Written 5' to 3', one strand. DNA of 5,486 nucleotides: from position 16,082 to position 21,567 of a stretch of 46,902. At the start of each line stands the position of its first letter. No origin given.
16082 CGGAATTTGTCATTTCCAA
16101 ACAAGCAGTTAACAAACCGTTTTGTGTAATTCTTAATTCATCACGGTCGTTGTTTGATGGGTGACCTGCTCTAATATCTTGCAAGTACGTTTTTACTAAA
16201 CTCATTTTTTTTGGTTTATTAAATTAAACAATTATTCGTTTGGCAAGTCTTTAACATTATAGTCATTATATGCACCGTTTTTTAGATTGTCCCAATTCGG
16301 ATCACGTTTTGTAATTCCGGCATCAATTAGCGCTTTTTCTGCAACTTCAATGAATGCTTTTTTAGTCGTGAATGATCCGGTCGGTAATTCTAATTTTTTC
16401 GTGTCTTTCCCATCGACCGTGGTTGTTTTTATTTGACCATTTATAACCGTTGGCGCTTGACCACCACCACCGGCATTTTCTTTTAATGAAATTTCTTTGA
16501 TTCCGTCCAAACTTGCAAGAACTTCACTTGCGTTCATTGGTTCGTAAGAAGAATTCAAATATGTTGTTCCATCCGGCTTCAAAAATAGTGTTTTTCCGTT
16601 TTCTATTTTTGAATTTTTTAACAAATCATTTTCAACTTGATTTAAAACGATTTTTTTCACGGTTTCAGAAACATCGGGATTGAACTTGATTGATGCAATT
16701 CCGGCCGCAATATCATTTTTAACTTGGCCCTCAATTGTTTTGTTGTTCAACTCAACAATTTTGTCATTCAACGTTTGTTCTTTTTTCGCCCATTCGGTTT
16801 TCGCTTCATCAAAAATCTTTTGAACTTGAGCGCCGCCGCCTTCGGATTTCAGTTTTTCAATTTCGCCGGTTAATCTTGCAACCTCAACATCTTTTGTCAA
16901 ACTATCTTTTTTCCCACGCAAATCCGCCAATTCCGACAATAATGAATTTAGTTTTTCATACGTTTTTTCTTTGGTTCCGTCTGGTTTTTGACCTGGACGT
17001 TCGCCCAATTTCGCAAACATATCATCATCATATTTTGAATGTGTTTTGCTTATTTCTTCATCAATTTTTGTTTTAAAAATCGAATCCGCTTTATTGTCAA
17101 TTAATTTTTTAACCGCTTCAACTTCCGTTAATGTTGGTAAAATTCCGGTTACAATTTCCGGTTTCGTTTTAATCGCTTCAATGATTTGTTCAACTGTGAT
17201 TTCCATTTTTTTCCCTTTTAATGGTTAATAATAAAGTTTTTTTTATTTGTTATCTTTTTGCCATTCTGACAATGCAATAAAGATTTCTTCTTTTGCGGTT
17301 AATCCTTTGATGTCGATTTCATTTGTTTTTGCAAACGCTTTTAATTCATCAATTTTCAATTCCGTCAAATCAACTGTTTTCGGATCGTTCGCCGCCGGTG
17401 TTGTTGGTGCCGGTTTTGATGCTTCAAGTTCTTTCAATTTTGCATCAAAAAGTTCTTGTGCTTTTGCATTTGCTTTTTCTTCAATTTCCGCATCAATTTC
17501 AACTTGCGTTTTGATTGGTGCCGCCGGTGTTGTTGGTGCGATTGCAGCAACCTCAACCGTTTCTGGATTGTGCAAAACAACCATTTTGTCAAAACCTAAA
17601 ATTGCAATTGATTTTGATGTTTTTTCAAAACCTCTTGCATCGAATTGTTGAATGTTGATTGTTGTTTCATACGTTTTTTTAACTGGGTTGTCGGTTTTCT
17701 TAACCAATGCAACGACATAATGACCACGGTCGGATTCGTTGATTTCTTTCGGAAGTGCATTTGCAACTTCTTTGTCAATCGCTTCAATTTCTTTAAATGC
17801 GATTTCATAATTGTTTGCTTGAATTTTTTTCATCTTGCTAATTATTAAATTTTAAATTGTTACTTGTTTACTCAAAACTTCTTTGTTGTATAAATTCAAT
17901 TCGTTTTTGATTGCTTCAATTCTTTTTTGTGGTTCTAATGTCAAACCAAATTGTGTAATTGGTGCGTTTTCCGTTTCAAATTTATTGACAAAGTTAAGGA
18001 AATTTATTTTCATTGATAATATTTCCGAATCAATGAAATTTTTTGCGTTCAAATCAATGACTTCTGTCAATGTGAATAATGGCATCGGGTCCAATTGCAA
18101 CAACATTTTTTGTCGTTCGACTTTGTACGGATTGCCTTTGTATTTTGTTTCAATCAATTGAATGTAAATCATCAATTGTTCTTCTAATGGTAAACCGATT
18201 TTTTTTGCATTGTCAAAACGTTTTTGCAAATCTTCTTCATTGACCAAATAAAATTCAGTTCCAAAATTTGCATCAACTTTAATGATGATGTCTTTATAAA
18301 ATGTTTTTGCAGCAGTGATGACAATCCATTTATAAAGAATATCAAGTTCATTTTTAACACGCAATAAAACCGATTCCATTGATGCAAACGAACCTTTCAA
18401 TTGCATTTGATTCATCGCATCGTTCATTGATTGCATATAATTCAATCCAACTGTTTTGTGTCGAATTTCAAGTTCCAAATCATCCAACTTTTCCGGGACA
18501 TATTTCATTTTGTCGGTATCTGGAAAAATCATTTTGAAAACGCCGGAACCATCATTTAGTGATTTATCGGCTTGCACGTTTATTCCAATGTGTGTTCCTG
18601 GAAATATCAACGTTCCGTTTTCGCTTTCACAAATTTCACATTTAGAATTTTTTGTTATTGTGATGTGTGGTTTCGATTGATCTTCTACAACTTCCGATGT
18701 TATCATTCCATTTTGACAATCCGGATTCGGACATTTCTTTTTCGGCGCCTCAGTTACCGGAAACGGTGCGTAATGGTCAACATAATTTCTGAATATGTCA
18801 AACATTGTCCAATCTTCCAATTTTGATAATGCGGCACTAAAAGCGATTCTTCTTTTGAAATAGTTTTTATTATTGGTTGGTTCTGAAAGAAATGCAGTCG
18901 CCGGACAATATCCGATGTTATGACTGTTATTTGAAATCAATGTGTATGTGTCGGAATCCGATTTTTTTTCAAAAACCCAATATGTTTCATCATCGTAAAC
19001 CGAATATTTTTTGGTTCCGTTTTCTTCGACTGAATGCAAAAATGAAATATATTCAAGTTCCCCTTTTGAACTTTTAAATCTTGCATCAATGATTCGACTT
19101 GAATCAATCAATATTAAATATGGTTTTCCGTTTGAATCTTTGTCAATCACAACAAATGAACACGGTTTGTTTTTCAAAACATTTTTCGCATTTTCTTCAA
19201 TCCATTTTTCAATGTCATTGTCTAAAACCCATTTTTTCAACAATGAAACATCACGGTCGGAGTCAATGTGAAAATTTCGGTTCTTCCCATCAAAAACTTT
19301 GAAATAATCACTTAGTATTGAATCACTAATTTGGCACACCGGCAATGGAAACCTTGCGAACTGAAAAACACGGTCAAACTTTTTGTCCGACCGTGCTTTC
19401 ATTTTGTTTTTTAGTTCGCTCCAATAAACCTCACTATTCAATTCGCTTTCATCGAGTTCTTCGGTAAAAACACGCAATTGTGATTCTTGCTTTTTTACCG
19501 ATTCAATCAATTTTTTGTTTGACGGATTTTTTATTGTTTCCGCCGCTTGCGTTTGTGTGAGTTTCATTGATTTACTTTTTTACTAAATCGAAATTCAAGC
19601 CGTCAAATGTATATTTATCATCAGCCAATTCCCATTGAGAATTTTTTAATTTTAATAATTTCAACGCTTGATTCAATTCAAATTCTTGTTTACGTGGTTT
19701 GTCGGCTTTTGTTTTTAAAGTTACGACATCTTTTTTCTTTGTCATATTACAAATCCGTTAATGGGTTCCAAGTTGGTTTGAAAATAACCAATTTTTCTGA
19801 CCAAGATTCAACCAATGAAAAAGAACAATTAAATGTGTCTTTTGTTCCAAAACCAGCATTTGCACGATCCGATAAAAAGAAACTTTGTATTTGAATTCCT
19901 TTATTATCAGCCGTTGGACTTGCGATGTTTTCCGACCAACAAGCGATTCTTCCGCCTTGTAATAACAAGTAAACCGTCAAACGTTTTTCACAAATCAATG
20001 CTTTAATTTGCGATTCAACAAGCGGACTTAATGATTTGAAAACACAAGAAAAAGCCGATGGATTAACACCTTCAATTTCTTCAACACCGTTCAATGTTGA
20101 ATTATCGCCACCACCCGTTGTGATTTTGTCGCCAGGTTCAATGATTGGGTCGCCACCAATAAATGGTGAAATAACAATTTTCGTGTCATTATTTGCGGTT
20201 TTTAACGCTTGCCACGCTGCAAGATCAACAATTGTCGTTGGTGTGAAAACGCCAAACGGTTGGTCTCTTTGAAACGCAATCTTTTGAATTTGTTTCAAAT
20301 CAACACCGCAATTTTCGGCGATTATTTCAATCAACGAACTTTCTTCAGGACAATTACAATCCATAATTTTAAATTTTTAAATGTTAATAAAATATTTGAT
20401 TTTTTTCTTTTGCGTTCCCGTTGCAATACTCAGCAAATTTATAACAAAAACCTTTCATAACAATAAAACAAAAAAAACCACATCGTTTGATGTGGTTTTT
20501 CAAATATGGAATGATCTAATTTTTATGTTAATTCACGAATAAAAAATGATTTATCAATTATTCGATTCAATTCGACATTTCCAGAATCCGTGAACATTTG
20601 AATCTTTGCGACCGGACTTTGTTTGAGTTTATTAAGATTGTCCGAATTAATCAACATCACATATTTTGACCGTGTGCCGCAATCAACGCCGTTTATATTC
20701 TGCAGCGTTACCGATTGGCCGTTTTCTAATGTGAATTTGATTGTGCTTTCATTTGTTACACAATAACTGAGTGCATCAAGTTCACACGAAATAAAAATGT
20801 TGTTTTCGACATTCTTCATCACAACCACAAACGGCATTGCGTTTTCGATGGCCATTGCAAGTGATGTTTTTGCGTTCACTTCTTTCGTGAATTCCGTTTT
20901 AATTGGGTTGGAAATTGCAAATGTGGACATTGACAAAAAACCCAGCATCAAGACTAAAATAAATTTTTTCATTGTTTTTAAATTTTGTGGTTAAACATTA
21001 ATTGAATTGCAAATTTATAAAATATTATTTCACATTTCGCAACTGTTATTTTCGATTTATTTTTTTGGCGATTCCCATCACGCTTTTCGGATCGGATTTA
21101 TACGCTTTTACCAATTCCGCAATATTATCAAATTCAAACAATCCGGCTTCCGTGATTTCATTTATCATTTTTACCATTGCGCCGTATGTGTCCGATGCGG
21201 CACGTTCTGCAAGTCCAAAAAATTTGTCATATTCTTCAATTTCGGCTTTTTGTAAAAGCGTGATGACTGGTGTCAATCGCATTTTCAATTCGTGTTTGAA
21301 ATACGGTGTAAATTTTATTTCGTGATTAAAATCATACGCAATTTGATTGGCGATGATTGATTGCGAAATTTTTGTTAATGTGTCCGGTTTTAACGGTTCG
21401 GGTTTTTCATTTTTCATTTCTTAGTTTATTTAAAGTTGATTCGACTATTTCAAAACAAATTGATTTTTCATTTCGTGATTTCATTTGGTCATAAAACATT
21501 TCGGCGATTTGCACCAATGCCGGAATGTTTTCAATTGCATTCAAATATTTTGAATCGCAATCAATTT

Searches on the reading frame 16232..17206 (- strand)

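Call 73: search_protein_families(library=phrogs, max_evalue=0.001, proteins=[window:16232-17206:-])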
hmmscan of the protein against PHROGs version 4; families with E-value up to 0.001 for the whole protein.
window:16232-17206:- (324 aa): 1 family
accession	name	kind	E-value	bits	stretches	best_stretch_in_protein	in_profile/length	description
phrog_7970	-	head and packaging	3.9e-120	402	1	1-324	1-319/319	virion structural protein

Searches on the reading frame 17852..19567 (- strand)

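Call 73: search_protein_families(library=phrogs, max_evalue=0.001, proteins=[window:17852-19567:-])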
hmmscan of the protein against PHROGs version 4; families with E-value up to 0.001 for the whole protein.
window:17852-19567:- (571 aa): 2 families
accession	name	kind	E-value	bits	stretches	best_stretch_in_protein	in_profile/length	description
phrog_7376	-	head and packaging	5.2e-250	831.9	1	1-570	1-573/576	portal protein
phrog_145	-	head and packaging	0.00014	21.8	0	143-229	144-248/493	portal protein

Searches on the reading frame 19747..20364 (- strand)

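Call 73: search_protein_families(library=phrogs, max_evalue=0.001, proteins=[window:19747-20364:-])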
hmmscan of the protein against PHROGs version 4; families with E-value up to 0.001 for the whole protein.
window:19747-20364:- (205 aa): 1 family
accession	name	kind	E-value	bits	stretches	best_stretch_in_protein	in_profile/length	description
phrog_8193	-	head and packaging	1e-81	274.3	1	1-205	3-207/207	major head protein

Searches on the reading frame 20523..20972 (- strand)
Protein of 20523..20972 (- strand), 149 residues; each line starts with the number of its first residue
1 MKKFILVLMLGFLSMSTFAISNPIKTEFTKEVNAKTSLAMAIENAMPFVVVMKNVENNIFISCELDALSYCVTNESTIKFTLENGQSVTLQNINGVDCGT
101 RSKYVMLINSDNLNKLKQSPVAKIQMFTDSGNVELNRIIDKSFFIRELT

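Call 73: search_protein_families(library=phrogs, max_evalue=0.001, proteins=[window:20523-20972:-])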
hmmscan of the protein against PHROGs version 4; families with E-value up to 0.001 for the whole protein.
window:20523-20972:- (149 aa): 1 family
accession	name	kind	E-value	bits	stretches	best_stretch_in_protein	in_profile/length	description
phrog_13579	-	unknown function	1.2e-102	341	1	1-149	1-149/149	-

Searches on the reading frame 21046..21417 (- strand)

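Call 73: search_protein_families(library=phrogs, max_evalue=0.001, proteins=[window:21046-21417:-])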
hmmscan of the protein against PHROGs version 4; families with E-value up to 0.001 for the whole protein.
window:21046-21417:- (123 aa): 1 family
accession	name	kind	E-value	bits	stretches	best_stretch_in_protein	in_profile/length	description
phrog_9957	-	unknown function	3.3e-58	195.9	1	4-123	1-120/121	-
